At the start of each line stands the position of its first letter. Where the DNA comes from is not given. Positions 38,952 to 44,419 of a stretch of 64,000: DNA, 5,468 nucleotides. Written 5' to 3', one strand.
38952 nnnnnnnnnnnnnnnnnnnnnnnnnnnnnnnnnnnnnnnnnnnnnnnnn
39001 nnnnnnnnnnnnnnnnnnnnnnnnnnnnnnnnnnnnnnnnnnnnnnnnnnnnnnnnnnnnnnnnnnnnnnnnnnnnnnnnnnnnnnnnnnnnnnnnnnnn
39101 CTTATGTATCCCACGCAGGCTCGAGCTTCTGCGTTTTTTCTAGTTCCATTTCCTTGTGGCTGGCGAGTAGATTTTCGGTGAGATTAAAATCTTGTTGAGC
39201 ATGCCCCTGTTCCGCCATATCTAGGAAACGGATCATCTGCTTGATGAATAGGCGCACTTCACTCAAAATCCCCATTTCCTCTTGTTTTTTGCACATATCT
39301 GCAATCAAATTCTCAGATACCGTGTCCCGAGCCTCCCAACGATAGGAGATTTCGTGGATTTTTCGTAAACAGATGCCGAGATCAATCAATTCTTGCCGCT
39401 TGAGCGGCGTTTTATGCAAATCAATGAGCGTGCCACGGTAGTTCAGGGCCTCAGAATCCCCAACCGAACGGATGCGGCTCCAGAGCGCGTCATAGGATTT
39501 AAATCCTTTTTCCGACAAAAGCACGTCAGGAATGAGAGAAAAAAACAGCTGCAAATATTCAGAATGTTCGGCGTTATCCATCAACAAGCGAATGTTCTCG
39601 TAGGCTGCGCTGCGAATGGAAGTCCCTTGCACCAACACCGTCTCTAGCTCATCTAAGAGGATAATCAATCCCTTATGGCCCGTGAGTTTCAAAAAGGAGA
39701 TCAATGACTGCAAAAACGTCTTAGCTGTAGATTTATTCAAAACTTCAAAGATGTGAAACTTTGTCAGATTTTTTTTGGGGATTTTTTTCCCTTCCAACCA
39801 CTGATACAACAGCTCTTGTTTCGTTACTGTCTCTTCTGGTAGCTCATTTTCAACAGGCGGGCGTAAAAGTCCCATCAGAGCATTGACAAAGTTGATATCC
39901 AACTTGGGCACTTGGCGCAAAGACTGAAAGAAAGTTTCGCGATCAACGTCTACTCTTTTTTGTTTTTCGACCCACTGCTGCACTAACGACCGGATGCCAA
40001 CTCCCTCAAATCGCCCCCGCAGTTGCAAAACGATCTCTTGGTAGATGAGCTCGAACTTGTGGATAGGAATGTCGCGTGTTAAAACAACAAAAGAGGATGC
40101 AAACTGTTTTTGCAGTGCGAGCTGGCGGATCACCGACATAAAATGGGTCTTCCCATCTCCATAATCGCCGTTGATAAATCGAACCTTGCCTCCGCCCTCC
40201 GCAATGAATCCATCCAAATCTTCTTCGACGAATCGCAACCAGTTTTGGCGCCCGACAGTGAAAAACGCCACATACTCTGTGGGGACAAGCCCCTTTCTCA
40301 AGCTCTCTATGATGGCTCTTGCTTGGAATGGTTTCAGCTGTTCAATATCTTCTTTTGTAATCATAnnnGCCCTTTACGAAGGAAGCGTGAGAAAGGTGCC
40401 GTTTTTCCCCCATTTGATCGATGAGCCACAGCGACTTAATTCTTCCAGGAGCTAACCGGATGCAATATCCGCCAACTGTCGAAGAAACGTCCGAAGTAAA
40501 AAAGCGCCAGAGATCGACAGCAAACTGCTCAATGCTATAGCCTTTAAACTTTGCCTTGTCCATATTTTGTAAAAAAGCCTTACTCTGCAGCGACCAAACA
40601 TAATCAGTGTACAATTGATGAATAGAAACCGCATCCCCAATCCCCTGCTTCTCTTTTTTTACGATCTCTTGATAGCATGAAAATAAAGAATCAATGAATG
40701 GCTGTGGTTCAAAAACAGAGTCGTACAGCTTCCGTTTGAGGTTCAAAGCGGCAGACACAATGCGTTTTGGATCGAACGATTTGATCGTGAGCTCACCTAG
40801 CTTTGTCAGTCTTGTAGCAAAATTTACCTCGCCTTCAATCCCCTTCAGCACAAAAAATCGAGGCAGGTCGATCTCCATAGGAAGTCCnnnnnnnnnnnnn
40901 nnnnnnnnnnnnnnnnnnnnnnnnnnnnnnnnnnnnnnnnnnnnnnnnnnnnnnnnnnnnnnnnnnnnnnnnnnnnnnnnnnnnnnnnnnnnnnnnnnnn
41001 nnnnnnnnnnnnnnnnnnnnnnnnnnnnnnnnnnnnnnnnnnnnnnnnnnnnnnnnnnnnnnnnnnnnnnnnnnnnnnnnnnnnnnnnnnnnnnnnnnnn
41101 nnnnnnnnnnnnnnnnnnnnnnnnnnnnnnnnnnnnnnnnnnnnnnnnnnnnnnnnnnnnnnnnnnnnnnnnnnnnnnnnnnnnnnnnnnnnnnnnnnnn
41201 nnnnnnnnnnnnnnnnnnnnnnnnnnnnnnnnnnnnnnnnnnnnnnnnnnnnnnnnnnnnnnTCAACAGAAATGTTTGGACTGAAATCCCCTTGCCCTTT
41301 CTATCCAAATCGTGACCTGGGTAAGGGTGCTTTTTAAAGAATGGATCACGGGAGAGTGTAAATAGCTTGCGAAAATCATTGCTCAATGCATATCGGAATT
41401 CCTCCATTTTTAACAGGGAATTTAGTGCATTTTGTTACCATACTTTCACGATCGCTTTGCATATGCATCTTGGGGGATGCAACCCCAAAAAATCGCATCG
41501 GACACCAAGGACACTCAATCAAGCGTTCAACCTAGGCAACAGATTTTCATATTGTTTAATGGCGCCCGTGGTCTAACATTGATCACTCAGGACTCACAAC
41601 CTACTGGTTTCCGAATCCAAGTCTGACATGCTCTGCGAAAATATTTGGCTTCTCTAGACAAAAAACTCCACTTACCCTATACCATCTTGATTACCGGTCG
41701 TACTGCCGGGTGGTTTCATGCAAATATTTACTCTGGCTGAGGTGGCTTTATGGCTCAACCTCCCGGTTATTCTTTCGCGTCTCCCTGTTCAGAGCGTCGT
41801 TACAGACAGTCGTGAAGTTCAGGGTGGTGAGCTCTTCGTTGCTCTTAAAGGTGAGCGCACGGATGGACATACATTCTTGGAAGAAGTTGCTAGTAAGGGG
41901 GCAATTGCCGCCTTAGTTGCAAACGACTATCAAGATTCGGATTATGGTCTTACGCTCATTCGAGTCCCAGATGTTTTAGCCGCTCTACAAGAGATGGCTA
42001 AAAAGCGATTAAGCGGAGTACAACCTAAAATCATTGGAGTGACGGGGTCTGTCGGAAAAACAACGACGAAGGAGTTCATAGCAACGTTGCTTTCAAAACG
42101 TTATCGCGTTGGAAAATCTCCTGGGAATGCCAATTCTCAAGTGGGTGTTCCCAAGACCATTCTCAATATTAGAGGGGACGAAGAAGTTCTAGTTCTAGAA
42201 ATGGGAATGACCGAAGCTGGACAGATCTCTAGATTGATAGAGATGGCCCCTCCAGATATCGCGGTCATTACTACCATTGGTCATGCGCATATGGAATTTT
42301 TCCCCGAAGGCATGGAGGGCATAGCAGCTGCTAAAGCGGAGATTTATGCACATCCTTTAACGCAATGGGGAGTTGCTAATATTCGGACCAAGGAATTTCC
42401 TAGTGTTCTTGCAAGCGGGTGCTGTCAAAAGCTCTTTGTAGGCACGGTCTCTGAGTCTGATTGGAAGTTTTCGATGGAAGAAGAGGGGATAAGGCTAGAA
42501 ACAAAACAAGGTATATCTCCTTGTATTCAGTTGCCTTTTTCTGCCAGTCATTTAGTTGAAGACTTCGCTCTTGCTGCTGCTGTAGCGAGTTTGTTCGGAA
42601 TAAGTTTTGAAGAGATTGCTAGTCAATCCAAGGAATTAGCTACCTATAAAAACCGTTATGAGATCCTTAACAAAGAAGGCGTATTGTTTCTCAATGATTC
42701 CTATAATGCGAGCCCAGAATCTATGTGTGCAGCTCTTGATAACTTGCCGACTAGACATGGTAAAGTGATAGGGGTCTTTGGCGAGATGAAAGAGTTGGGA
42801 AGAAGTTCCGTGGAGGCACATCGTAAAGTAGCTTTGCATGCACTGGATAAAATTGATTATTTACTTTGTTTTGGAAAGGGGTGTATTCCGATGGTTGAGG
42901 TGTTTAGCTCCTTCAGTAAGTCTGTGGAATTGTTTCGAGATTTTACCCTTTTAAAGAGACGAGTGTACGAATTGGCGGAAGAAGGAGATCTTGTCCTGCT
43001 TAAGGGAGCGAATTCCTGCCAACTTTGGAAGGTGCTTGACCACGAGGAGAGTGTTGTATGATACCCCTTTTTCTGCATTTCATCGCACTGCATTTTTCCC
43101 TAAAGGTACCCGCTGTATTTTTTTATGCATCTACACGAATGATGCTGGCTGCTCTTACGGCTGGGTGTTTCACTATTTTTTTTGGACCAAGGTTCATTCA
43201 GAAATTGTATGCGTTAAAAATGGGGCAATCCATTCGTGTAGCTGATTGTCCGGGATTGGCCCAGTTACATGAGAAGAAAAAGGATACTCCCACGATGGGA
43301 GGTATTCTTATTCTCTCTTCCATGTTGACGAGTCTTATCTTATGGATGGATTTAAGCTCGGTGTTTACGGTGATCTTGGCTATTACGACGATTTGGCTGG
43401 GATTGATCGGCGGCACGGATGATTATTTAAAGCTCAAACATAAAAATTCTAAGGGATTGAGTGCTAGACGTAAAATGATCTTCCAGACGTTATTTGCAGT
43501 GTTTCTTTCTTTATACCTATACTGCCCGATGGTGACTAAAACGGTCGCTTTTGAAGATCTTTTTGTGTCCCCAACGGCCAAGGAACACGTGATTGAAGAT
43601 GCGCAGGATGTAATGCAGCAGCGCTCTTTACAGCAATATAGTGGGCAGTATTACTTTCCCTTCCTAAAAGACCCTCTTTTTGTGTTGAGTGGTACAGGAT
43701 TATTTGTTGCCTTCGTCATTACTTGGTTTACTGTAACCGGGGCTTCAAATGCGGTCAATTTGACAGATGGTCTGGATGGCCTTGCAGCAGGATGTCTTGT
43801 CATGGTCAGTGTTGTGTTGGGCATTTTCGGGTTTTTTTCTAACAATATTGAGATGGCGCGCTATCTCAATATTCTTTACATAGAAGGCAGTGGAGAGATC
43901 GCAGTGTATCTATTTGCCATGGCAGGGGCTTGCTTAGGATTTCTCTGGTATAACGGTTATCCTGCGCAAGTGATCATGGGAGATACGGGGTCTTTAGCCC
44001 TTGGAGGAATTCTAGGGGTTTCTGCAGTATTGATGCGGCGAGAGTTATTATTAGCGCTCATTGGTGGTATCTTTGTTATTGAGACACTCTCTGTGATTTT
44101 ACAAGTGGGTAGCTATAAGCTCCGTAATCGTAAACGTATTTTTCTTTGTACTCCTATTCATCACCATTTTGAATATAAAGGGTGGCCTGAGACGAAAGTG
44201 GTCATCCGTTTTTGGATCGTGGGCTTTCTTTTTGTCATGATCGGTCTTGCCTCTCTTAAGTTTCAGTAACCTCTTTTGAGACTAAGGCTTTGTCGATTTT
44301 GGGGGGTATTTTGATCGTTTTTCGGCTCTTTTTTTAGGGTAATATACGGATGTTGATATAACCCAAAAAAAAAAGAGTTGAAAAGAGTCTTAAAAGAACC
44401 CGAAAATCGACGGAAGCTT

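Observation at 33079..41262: Second candidate system: unknown protein, two BrxD/DUF2791-like ATPases, and an SF2-nuclease-SF1 triple-fusion helicase, with no BREX core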

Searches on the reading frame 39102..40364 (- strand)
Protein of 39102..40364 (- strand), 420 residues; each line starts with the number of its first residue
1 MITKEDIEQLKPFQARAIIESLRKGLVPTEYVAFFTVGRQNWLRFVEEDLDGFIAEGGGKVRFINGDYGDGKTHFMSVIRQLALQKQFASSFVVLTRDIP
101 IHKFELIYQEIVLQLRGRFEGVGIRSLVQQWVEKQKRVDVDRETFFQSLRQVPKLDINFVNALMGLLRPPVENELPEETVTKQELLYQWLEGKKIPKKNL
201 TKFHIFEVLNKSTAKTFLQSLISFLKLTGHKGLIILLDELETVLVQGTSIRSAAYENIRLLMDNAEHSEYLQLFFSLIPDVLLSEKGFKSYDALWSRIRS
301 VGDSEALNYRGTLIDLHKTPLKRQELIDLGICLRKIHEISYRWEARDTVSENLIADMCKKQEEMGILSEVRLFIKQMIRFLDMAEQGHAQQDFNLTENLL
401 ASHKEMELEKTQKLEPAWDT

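Call 5: search_protein_families(library=pfam, proteins=[window:39102-40364:-], max_evalue=0.01)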
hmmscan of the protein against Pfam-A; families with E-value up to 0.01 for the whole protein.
window:39102-40364:- (420 aa): 2 families
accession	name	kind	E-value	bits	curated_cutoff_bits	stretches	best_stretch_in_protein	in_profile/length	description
PF10923.14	BrxC_BrxD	-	2.2e-56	192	22.2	1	14-388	5-402/414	BREX system ATP-binding protein BrxC/D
PF01637.24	ATPase_2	-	0.00037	20.8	33.2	1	50-244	11-123/225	ATPase domain predominantly from Archaea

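Call 6: search_protein_families(library=padloc, proteins=[window:39102-40364:-], max_evalue=0.01)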
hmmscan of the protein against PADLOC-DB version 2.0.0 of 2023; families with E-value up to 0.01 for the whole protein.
window:39102-40364:- (420 aa): 3 families
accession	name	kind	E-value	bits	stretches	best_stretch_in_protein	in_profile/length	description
PDLC02494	BrxD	-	2.6e-43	146.8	1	13-405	7-416/440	BrxD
PDLC03959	SngB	-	9.4e-34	115.2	2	8-139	4-140/439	-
PDLC02488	BrxC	-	0.0036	13.3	1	55-90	60-95/1240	BrxC-PglY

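Call 7: search_protein_families(library=ncbifam, proteins=[window:39102-40364:-], max_evalue=0.01)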
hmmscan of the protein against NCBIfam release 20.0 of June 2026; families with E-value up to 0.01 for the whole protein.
window:39102-40364:- (420 aa): 1 family
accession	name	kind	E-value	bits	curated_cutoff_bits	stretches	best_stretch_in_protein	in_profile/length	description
NF033438.1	BREX_BrxD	equivalog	2.2e-42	145.6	350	1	14-397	4-404/423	BREX system ATP-binding protein BrxD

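Call 93: list_cluster_members(proteins=[window:39102-40364:-, window:37985-39100:-, window:33079-37875:-])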
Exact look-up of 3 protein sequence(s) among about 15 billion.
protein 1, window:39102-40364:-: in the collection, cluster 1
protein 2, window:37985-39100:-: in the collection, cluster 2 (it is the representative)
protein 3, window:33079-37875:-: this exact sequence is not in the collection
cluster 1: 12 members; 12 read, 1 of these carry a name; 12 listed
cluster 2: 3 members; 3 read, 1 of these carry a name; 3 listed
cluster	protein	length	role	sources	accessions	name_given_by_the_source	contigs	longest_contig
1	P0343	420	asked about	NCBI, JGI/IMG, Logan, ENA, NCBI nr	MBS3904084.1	MAG: DUF2791 family P-loop domain-containing protein [Simkania sp.] | DUF2791 family P-loop domain-containing protein [Simkania sp.]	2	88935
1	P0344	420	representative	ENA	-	-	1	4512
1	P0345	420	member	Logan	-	-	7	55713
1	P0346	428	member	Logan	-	-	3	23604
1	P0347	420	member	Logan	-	-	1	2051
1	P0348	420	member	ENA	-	-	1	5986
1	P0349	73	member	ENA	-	-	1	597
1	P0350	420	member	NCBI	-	-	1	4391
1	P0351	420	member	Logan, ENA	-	-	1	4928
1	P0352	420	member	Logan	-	-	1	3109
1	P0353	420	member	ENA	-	-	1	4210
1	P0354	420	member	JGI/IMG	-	-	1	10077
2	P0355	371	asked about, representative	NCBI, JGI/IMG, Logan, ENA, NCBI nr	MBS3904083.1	MAG: DUF2791 family P-loop domain-containing protein [Simkania sp.] | DUF2791 family P-loop domain-containing protein [Simkania sp.]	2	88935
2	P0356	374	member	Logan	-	-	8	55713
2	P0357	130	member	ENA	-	-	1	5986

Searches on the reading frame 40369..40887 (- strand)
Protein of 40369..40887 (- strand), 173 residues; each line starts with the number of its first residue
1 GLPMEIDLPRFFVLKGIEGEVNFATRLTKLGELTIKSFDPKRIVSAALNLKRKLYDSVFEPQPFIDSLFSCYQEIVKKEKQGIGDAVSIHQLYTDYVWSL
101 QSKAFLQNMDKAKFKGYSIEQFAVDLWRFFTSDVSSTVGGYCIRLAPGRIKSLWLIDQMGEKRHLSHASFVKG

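Call 69: predict_structure(alignment_id=A8)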
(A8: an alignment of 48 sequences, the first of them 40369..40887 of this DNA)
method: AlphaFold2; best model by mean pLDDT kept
length: 173 residues; sequences in the alignment: 48
mean_pLDDT: 92.8   pTM: 0.87
mean pLDDT of the five models: 92.8, 92.3, 92.3, 88.0, 86.1
residues with pLDDT >= 90: 132; 70-90: 40; 50-70: 1; < 50: 0
segments of 3 or more residues with pLDDT < 50: none
pLDDT, mean of each block of 10 residues (from residue 1): 81 89 92 89 91 93 98 98 96 97 90 90 97 96 93 92 95 91
secondary structure, 60 per line:
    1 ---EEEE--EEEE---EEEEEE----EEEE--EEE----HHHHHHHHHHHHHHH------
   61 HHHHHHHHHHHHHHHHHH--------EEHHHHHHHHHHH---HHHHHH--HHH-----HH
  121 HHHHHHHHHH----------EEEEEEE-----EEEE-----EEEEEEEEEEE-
elements in order: E4-7 E10-13 E17-22 E27-30 E33-35 H40-54 H61-78 H89-99 H103-108 H119-130 E141-147 E153-156 E162-172

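Call 74: fold_search(model_id=the predicted structure, library=pdb)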
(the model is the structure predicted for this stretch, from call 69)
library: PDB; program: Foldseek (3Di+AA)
matches with E <= 10: 112; with E <= 0.001: 0
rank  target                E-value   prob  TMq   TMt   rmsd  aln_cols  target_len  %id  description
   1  6lbs_B                7.2e-01  0.08  0.20  0.22  10.6       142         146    8  Crystal structure of yeast Stn1 (released 2020-07-15)
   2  6lbs_E                8.2e-01  0.08  0.22  0.24  10.4       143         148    9  Crystal structure of yeast Stn1 (released 2020-07-15)
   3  3gxw_D                9.3e-01  0.18  0.17  0.27   4.7        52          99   15  Structure of the SH2 domain of the Candida glabrata transcription elongation factor Spt6, crystal form A (released 2009-05-26)
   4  5uj7_A                1.1e+00  0.18  0.31  0.18  12.8       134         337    6  Structure of the active form of human Origin Recognition Complex ATPase motor module, complex subunitS 1, 4, 5 (released 2017-02-08)
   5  5ujm_A                1.1e+00  0.18  0.31  0.18  12.8       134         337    6  Structure of the active form of human Origin Recognition Complex and its ATPase motor module (released 2017-02-08)
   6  8s0c_A                1.2e+00  0.23  0.32  0.46  11.8       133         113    8  H. sapiens ORC1-5 bound to double stranded DNA as part of the MCM-ORC complex (released 2024-10-02)
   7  7jpo_A                1.2e+00  0.18  0.31  0.17  12.2       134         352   10  ORC-O1AAA: Human Origin Recognition Complex (ORC) with dynamic/unresolved ORC2 WH (released 2020-09-02)
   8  7jps_A                1.2e+00  0.16  0.29  0.17  12.3       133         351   10  ORC-DNA: Human Origin Recognition Complex (ORC) with DNA bound in the core (released 2020-09-09)
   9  6btc_B                1.2e+00  0.10  0.21  0.36   7.0       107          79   10  SCCmec type IV LP1413 - nucleic acids binding protein (released 2018-07-25)
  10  6lbs_F                1.3e+00  0.08  0.20  0.22   9.0       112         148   11  Crystal structure of yeast Stn1 (released 2020-07-15)
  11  6lbs_D                1.3e+00  0.07  0.21  0.24  10.5       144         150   10  Crystal structure of yeast Stn1 (released 2020-07-15)
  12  6lbs_A                1.4e+00  0.08  0.24  0.26   9.1       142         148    8  Crystal structure of yeast Stn1 (released 2020-07-15)
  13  2aaw_A                1.4e+00  0.03  0.11  0.10  13.0       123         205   14  Studies on ligand binding and enzyme inhibition of Plasmodium falciparum glutathione S-transferase (released 2006-01-10)
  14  3gw6_A                1.4e+00  0.02  0.11  0.08  24.1       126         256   10  Intramolecular Chaperone (released 2010-02-02)
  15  8s0e_A                1.4e+00  0.18  0.32  0.17  12.4       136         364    8  H. sapiens OCCM bound to double stranded DNA (released 2024-10-02)
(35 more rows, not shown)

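Call 92: fold_search(model_id=the predicted structure, library=viral)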
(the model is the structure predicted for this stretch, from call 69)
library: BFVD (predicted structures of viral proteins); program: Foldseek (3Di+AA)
matches with E <= 10: 330; with E <= 0.001: 0
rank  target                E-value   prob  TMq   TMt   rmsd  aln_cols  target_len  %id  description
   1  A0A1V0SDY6            5.2e-02  0.33  0.25  0.06  14.9       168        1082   17  Superfamily II helicase [Indivirus ILV1]
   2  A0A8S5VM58            7.1e-02  0.14  0.21  0.15  18.4       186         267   11  (no name in the UniProt tables at hand)
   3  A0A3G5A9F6            1.6e-01  0.18  0.26  0.13  15.3       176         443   13  Superfamily II helicase [Hyperionvirus sp.]
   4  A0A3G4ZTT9            2.3e-01  0.14  0.24  0.13  13.7       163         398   11  Bacteriophage T5 Orf172 DNA-binding domain-containing protein [Barrevirus sp.]
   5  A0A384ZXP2            2.6e-01  0.14  0.24  0.29  10.5       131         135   13  Uncharacterized protein [Dickeya phage vB_DsoM_JA29]
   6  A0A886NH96            2.8e-01  0.69  0.26  0.43  11.1        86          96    8  (no name in the UniProt tables at hand)
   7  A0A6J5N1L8            2.8e-01  0.08  0.17  0.09  14.1       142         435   10  DUF3987 domain-containing protein [uncultured Caudovirales phage]
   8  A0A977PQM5            3.0e-01  0.13  0.22  0.30  10.3       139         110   14  (no name in the UniProt tables at hand)
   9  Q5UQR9                3.0e-01  0.13  0.20  0.19   8.1       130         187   14  Uncharacterized protein L334 [Acanthamoeba polyphaga mimivirus]
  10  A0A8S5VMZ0            3.2e-01  0.18  0.21  0.16  11.3       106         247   11  (no name in the UniProt tables at hand)
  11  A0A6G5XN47            3.4e-01  0.72  0.22  0.29   3.6        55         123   14  (no name in the UniProt tables at hand)
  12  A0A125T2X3            3.4e-01  0.14  0.20  0.30   9.8       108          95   12  (no name in the UniProt tables at hand)
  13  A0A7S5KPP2            3.8e-01  0.28  0.29  0.43  10.5       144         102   10  (no name in the UniProt tables at hand)
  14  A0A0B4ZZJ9            3.8e-01  0.21  0.15  0.25  10.7        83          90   12  Uncharacterized protein [Achromobacter phage 83-24]
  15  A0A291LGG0            3.8e-01  0.06  0.19  0.17  24.3       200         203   13  Uncharacterized protein [Aeromonas phage AS-sw]
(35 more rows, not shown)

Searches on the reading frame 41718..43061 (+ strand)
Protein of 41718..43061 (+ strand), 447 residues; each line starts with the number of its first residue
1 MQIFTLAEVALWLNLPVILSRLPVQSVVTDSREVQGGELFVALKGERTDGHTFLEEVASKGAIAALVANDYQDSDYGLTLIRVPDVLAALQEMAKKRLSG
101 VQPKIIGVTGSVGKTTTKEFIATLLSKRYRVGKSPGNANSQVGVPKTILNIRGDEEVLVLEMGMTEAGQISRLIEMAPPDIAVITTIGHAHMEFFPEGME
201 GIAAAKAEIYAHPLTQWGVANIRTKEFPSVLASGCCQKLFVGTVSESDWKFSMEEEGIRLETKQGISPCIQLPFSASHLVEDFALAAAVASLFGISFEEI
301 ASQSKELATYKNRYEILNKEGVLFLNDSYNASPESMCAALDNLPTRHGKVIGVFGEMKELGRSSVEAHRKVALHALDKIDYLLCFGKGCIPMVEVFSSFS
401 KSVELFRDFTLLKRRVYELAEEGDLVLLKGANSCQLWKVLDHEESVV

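Call 47: search_protein_families(library=pfam, proteins=[window:41718-43061:+], max_evalue=0.00001)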
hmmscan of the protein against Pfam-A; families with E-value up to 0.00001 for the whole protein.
window:41718-43061:+ (447 aa): 3 families
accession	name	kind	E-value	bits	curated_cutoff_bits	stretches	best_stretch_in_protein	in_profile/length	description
PF08245.18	Mur_ligase_M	-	2.1e-32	113.1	24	1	108-290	1-200/200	Mur ligase middle domain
PF02875.26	Mur_ligase_C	-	1.3e-17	65.3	28.4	1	313-431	2-126/127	Mur ligase, glutamate ligase domain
PF01225.30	Mur_ligase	-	7e-07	30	21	1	24-94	2-91/95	Mur ligase family, catalytic domain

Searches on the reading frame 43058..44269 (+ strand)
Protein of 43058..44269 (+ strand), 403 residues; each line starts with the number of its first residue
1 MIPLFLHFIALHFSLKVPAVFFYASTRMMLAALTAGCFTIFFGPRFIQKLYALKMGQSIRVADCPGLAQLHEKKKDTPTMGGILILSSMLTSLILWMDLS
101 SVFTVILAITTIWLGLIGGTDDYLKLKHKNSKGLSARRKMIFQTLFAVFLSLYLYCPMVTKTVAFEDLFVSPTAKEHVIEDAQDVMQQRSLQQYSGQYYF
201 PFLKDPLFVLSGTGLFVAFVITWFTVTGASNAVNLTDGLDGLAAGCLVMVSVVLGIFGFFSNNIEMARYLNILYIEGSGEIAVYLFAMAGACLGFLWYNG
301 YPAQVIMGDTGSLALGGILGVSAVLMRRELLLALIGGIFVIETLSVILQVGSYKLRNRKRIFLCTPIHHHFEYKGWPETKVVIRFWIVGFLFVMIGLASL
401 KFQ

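Call 47: search_protein_families(library=pfam, proteins=[window:43058-44269:+], max_evalue=0.00001)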
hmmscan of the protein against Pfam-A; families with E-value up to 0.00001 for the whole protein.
window:43058-44269:+ (403 aa): 1 family
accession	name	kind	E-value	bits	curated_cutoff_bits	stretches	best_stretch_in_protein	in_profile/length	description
PF00953.26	Glycos_transf_4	-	3e-29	102.5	27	1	106-326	3-159/160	Glycosyl transferase family 4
